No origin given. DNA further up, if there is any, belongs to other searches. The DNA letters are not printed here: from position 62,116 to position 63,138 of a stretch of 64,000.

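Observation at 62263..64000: Possible type XI (Slam/DUF560) secretion pair with an unusual non-lipoprotein cargo: FecR domain fused to a TbpB-like barrel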

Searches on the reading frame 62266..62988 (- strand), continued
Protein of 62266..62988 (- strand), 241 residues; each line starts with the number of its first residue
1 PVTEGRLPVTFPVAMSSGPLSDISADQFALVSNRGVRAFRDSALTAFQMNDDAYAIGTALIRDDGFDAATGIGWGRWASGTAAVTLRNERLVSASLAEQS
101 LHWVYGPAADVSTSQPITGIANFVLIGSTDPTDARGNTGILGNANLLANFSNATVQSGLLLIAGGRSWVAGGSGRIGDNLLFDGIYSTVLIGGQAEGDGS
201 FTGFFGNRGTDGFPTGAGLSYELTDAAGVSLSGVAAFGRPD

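Call 80: find_encoding_contigs(protein=P0209, flank=7000, max_places=1)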
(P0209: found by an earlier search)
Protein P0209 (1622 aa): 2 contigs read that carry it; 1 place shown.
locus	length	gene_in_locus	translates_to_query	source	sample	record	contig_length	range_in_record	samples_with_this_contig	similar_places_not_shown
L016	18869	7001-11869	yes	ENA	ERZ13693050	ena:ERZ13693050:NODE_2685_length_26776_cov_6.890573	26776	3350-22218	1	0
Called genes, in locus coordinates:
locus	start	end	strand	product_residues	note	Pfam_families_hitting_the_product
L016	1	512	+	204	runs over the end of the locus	PF02223:Thymidylate_kin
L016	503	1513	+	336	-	PF13177:DNA_pol3_delta2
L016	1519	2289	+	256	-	PF01026:TatD_DNase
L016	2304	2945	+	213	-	PF12796:Ank_2, PF12796:Ank_2, PF13637:Ank_4 (weak), PF13857:Ank_5 (weak), PF24521:Ank_KRIT1, PF13637:Ank_4, PF13637:Ank_4, PF12796:Ank_2, +4 more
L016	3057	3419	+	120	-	-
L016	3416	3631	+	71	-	PF05155:G2P_X_C (weak)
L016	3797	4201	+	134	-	PF12375:DUF3653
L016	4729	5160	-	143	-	PF06676:DUF1178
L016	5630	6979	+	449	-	PF00515:TPR_1 (faint), PF07719:TPR_2 (faint), PF13181:TPR_8 (faint), PF13428:TPR_14 (faint), PF13371:TPR_9, PF13432:TPR_16, PF14559:TPR_19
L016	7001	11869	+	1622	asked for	PF04773:FecR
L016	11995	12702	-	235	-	PF08808:RES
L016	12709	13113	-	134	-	PF20432:Xre-like-HTH (weak), PF09722:Xre_MbcA_ParS_C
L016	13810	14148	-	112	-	PF01966:HD, PF13487:HD_5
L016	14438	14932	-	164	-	PF00210:Ferritin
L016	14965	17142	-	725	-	PF00141:peroxidase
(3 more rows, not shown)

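Call 85: list_cluster_members(proteins=[P0172, P0175, P0140, P0141, P0162, P0125, P0119, P0132, P0196, P0204])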
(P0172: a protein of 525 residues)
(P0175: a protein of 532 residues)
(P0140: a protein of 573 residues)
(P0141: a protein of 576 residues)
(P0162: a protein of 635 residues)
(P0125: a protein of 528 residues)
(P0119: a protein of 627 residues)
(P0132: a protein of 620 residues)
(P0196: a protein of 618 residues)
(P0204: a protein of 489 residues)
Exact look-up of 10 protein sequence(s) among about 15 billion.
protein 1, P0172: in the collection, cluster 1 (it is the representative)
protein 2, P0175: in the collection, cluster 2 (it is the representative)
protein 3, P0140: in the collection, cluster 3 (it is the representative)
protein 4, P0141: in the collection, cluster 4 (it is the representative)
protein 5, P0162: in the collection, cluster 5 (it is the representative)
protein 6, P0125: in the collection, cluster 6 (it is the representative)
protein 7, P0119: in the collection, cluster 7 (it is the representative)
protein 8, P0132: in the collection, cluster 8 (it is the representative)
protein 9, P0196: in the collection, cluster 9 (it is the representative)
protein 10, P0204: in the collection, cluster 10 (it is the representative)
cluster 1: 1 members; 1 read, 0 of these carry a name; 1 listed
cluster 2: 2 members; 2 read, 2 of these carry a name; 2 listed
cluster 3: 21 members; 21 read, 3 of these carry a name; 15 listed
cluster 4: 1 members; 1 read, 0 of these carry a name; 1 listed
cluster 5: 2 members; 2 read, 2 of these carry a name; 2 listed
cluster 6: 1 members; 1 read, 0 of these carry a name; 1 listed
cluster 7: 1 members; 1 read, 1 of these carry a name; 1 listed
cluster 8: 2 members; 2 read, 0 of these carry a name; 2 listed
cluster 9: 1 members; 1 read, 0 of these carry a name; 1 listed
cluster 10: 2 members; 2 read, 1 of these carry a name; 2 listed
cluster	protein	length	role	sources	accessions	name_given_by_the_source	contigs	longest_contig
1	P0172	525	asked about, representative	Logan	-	-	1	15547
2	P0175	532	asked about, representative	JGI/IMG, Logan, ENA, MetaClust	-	\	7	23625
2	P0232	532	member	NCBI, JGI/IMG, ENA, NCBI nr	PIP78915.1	MAG: hypothetical protein COW84_10620 [Gammaproteobacteria bacterium ...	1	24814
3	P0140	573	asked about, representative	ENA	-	-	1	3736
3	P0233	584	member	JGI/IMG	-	hypothetical protein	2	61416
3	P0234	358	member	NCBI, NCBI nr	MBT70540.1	MAG: hypothetical protein CMQ15_00635, partial [Gammaproteobacteria bacterium] | hypothetical protein [Gammaproteobacteria bacterium]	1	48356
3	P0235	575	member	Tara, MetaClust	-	strand:- start:1531 stop:3258 length:1728 start_codon:yes stop_codon:yes ... | TARA_137_DCM_0.22-3_scaffold113422_1_gene126529 "" ""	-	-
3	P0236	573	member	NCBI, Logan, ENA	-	-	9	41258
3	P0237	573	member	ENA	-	-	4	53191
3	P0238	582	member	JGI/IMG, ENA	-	-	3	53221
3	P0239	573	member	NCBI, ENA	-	-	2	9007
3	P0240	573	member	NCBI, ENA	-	-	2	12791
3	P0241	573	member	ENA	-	-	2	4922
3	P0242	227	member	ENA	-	-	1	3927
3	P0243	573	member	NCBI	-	-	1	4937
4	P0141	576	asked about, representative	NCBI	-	-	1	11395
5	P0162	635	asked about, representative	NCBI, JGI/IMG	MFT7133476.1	MAG: hypothetical protein ACI81O_002192 [Cyclobacteriaceae bacterium] | hypothetical protein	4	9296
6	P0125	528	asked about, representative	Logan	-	-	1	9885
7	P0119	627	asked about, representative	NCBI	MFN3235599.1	MAG: FecR domain-containing protein [Pseudomonadales bacterium]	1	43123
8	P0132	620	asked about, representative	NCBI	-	-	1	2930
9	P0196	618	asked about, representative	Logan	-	-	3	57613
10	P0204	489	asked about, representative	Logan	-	-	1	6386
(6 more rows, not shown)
